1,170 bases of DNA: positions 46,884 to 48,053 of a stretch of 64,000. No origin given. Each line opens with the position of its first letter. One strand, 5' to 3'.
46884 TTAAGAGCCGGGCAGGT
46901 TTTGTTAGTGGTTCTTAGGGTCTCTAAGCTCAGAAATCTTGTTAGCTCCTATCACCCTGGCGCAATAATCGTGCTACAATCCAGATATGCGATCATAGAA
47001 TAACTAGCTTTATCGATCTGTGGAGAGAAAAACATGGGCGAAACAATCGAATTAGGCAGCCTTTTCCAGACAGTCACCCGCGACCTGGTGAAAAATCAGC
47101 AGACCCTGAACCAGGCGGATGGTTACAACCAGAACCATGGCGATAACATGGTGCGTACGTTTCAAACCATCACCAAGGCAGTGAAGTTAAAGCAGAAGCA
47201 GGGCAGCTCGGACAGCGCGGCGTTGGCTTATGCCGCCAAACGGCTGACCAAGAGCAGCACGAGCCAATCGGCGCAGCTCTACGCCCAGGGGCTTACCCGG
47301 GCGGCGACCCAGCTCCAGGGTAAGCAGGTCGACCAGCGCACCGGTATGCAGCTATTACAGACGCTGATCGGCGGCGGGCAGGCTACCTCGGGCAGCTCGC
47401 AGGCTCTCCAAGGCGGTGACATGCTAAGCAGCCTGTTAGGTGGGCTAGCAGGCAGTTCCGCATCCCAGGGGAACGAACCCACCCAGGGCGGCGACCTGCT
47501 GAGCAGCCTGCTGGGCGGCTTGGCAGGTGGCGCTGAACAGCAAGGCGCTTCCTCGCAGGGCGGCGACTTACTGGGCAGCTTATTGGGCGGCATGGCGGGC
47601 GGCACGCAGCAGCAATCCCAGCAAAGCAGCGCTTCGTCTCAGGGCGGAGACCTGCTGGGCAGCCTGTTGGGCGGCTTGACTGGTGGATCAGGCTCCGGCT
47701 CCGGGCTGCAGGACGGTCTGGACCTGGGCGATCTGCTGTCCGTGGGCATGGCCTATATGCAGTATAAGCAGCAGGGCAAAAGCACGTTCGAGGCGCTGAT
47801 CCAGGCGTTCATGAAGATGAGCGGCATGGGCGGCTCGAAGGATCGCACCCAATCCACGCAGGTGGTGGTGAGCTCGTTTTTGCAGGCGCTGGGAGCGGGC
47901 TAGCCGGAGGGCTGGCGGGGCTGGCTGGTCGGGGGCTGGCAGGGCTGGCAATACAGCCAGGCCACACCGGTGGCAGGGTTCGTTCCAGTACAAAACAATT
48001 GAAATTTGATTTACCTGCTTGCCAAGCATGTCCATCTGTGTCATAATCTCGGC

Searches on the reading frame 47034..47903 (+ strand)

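Call 28: search_protein_families(library=pfam, proteins=[window:47034-47903:+], max_evalue=0.001)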
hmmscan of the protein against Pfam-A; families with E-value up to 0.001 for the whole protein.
window:47034-47903:+ (289 aa): 1 family
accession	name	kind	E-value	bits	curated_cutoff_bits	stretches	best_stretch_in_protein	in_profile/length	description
PF02734.22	Dak2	-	0.00012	22.5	27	1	35-110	7-81/174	DAK2 domain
